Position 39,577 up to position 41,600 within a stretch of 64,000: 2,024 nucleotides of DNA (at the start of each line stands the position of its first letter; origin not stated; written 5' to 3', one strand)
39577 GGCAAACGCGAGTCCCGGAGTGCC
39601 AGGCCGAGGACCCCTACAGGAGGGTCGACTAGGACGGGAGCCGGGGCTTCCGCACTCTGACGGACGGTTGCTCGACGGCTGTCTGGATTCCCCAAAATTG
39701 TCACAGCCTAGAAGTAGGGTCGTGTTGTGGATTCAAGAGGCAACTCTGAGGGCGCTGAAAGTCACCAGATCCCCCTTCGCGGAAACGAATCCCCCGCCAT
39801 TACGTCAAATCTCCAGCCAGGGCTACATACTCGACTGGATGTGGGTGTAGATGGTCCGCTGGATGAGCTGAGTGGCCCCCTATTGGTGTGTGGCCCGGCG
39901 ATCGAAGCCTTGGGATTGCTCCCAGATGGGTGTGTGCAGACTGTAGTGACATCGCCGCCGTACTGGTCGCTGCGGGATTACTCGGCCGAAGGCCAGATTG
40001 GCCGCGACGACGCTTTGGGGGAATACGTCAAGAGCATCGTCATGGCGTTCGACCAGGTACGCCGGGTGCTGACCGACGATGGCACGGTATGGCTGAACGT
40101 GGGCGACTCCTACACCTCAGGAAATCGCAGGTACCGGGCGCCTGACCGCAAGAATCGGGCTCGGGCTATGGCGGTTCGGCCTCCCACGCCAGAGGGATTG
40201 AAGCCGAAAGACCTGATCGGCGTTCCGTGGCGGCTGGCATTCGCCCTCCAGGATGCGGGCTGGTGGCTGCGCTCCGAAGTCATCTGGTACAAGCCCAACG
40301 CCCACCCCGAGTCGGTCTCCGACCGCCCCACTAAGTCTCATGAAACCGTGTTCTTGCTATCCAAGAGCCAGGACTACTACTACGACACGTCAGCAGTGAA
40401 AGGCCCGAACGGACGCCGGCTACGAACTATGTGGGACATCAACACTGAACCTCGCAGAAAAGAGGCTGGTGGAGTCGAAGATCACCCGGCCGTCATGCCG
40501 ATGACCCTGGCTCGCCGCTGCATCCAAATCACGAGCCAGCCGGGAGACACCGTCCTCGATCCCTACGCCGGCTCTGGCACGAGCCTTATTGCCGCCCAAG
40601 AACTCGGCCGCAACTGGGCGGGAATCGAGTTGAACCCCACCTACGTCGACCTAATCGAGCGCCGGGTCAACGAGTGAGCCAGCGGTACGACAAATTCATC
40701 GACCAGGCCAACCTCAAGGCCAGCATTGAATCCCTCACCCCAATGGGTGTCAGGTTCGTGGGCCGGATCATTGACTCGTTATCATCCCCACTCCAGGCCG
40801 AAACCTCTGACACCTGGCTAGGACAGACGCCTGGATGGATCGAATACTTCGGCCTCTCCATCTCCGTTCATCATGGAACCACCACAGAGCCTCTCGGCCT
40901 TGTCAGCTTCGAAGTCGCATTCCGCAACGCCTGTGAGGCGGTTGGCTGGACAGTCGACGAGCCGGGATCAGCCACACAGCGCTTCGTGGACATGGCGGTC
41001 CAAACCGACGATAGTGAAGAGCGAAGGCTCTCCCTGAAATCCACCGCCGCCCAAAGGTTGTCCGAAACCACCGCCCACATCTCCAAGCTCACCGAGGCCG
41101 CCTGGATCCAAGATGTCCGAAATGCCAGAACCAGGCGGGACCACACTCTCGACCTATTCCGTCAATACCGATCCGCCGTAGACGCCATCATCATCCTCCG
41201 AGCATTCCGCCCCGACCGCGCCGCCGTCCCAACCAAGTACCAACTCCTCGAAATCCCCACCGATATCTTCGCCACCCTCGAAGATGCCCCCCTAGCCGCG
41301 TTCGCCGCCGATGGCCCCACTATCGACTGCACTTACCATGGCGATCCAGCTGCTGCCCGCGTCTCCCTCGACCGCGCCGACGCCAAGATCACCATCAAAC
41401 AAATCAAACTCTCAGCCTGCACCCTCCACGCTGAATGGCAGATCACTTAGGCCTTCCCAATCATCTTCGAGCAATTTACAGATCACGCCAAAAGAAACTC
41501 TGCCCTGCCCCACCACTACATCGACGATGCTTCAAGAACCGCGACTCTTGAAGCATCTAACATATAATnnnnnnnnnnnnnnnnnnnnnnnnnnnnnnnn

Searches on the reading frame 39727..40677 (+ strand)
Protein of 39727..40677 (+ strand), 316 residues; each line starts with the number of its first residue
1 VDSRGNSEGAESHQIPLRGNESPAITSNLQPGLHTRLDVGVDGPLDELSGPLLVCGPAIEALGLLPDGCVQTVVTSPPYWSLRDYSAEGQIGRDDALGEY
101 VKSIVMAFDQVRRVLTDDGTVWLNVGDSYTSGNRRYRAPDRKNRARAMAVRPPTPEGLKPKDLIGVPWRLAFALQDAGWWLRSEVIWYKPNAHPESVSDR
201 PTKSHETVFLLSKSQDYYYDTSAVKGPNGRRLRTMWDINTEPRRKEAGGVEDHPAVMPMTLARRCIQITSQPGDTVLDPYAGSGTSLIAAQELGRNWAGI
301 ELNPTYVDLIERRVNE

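Call 7: search_protein_families(library=pfam, proteins=[window:39727-40677:+], max_evalue=0.01)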
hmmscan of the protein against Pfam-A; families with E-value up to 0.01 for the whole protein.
window:39727-40677:+ (316 aa): 2 families
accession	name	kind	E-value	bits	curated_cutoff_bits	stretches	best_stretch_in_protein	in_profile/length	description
PF01555.25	N6_N4_Mtase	-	1.4e-49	169.5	26.7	1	70-311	1-220/221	DNA methylase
PF01170.24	UPF0020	-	0.00023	21.4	22.3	1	252-299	7-55/197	RMKL-like, methyltransferase domain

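Call 8: search_protein_families(library=padloc, proteins=[window:39727-40677:+], max_evalue=0.01)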
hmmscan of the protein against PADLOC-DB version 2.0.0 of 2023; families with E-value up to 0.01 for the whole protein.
window:39727-40677:+ (316 aa): 65 families (the best 25 are shown)
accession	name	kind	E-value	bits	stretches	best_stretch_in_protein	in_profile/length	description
PDLC03387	MTase_II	-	1.9e-101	337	1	53-315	14-276/289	Type II methyltransferase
PDLC03252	MTase_II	-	2.1e-84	281.9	1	32-314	70-353/365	Type II methyltransferase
PDLC03336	MTase_II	-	2.2e-50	169.9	2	53-228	31-194/421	Type II methyltransferase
PDLC03309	MTase_II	-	2.6e-33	113.4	1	98-308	130-337/353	Type II methyltransferase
PDLC03353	MTase_II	-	2.9e-33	113.5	2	172-314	100-250/260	Type II methyltransferase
PDLC03371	MTase_II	-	6.6e-33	112.3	1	170-316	103-254/260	Type II methyltransferase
PDLC03316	MTase_II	-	5.2e-30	102.7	2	66-130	51-115/390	Type II methyltransferase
PDLC03303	MTase_II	-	3.8e-29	99.7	2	55-131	8-84/668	Type II methyltransferase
PDLC03216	MTase_II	-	4.2e-29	99.7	1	168-315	103-256/364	Type II methyltransferase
PDLC03738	oMTase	-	3e-28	96.6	1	169-315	113-266/376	orphan methyltransferase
PDLC03350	MTase_II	-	1e-26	92.1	2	212-315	191-296/312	Type II methyltransferase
PDLC03259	MTase_II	-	2.6e-24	83.9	2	65-131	17-83/423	Type II methyltransferase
PDLC03299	MTase_II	-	1.5e-23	81.7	2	249-315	192-258/296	Type II methyltransferase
PDLC03320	MTase_II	-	7e-19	66.1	1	235-315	197-275/289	Type II methyltransferase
PDLC03283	MTase_II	-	1.2e-18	65.5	1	234-316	190-273/352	Type II methyltransferase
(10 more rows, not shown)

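Call 9: search_protein_families(library=ncbifam, proteins=[window:39727-40677:+], max_evalue=0.01)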
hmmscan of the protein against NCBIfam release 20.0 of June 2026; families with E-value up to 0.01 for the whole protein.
window:39727-40677:+ (316 aa): 7 families
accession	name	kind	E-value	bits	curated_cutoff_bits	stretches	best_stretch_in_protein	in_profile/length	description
NF050803.1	DnaMtaseCcrMCaul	equivalog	9.7e-30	103.7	830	1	168-315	95-248/350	adenine-specific DNA-methyltransferase CcrM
NF008572.0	PRK11524.1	equivalog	1.6e-16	60.3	292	1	249-315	191-257/294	adenine-specific DNA-methyltransferase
NF010253.0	PRK13699.1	subfamily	1.1e-11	44.9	244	1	249-313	140-204/226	DNA methyltransferase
TIGR01177.1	TIGR01177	hypoth_equivalog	0.001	18.5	316.55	1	253-302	162-212/330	TIGR01177 family methyltransferase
NF040721.1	Trm14_Arch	equivalog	0.0024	17.1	280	1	250-297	168-216/370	tRNA (guanine(6)-N2)-methyltransferase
NF001790.0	PRK00517.3-3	equivalog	0.0038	16.6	269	1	261-309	111-160/262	50S ribosomal protein L11 methyltransferase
NF040850.1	Trm14_Thcoccales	equivalog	0.0051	15.8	480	1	249-289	194-234/365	tRNA (guanine(6)-N2)-methyltransferase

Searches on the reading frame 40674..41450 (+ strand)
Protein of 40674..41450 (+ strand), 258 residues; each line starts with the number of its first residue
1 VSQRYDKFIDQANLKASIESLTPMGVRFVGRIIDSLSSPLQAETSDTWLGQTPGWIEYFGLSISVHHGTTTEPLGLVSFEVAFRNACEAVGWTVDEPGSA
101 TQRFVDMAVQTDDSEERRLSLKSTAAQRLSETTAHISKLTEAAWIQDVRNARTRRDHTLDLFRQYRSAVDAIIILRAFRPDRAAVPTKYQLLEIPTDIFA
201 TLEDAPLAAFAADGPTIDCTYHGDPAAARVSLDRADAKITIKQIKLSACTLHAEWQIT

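Call 7: search_protein_families(library=pfam, proteins=[window:40674-41450:+], max_evalue=0.01)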
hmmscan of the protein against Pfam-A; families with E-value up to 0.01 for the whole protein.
window:40674-41450:+ (258 aa): 1 family
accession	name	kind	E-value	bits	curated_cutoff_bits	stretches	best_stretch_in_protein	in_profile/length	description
PF17411.7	SmaI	-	0.00013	21.9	27.3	1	55-256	42-239/240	Type II site-specific deoxyribonuclease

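Call 8: search_protein_families(library=padloc, proteins=[window:40674-41450:+], max_evalue=0.01)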
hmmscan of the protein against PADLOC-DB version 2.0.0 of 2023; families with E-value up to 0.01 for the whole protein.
window:40674-41450:+ (258 aa): 1 family
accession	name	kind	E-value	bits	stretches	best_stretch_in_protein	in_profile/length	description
PDLC03562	REase_II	-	4.3e-14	50.4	1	55-257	56-256/261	Type II restriction enzyme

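Call 9: search_protein_families(library=ncbifam, proteins=[window:40674-41450:+], max_evalue=0.01)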
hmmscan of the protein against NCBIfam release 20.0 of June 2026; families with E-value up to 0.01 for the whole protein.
window:40674-41450:+ (258 aa): 0 families

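Call 92: search_protein_families(library=phrogs, proteins=[window:40674-41450:+], max_evalue=0.01)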
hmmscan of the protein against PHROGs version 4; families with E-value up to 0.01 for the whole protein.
window:40674-41450:+ (258 aa): 0 families
